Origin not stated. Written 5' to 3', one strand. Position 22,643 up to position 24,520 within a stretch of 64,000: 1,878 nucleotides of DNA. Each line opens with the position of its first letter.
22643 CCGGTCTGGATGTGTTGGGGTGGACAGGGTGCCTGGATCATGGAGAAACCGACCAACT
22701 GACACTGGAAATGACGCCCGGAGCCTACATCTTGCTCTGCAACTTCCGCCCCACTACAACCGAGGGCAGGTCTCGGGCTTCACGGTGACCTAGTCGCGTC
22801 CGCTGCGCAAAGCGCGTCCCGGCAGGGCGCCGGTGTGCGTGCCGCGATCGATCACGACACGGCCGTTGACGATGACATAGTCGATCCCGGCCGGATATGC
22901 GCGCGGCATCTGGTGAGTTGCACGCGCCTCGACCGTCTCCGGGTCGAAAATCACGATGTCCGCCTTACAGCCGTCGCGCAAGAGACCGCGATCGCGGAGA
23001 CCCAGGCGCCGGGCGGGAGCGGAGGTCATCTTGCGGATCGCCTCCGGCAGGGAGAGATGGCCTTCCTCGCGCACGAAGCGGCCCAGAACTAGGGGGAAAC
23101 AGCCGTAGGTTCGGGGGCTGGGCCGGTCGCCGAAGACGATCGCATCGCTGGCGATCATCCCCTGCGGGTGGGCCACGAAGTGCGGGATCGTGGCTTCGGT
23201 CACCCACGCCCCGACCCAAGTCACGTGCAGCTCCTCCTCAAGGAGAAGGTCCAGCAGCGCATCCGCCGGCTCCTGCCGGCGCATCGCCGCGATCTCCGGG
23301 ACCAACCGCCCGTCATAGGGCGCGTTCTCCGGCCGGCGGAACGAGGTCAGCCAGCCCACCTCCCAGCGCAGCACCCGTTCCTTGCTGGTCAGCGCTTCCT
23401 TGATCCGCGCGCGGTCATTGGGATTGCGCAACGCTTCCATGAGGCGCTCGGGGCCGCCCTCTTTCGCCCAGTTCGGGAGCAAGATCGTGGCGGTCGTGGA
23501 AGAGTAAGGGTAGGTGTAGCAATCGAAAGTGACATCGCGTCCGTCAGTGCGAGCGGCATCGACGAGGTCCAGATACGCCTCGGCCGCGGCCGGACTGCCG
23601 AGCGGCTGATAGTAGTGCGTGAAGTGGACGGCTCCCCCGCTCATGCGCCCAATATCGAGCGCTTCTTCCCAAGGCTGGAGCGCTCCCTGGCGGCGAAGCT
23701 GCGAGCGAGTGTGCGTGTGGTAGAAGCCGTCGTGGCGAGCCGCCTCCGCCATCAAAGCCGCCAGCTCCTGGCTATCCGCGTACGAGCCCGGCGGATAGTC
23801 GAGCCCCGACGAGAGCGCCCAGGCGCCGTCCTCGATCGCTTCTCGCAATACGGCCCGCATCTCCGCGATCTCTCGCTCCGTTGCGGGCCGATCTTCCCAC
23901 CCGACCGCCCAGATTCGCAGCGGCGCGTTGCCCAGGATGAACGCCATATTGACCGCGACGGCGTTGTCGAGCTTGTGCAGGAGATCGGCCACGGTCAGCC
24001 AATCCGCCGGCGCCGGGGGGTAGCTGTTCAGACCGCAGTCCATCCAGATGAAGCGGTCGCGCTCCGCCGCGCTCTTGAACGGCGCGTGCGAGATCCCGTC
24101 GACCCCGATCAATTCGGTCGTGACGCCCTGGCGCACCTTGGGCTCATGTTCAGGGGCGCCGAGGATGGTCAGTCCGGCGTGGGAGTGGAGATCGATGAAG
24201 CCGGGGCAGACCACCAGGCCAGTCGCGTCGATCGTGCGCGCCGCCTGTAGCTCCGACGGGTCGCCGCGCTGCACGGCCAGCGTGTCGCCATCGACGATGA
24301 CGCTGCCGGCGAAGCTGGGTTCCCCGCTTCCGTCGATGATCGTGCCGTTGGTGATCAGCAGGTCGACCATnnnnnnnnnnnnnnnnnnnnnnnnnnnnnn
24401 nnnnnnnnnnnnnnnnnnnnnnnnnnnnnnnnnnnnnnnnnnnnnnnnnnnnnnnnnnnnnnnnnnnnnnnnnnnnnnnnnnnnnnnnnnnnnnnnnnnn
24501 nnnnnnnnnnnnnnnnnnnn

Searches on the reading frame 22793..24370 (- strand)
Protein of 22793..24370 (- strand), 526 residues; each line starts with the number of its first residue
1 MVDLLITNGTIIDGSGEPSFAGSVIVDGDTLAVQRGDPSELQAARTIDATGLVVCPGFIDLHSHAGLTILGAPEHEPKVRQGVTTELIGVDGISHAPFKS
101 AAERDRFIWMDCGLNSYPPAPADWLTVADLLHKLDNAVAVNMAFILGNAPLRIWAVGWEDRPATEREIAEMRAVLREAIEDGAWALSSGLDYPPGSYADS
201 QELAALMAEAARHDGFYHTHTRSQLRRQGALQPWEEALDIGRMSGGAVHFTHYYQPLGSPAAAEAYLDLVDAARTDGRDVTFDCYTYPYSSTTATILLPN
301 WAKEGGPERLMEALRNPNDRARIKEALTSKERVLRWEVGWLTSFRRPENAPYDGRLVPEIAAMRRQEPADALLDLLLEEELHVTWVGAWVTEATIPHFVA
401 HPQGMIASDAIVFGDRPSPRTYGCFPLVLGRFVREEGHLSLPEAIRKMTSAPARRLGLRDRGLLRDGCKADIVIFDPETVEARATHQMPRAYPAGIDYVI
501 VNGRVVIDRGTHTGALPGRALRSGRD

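Call 54: find_related_loci(query=window:22793-24370:-, collection=metagenome_contigs, flank=8000)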
Query window:22793-24370:- (526 aa) in metagenome_contigs; peptide patterns used: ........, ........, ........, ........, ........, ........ (x = any residue, [..] = any of these).
316 stretches matched a pattern; 258 encode a relative of the query (tblastn E <= 1e-3); the best 80 are kept; 80 distinct loci.
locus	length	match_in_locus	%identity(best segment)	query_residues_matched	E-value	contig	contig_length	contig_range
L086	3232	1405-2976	84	1-524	0e+0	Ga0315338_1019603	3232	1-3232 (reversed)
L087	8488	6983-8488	84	1-502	0e+0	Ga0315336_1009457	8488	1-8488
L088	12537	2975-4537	65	1-525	0e+0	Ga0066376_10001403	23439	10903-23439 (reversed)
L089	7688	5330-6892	65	1-525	0e+0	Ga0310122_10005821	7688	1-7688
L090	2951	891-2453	66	1-525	0e+0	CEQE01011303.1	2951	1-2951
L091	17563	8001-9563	65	1-525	0e+0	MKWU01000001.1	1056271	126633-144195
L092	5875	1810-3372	64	1-525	0e+0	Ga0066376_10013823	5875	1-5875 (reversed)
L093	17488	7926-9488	65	1-525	0e+0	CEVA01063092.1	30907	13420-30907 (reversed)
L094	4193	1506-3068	65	1-525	0e+0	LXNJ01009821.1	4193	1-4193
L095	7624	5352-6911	65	1-524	0e+0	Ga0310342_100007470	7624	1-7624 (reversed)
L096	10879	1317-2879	65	1-525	0e+0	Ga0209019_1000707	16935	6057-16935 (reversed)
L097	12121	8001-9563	65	1-525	0e+0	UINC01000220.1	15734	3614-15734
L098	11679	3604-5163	65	1-524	0e+0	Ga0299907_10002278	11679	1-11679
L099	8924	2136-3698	66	1-525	0e+0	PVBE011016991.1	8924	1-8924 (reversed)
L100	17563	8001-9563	64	1-525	0e+0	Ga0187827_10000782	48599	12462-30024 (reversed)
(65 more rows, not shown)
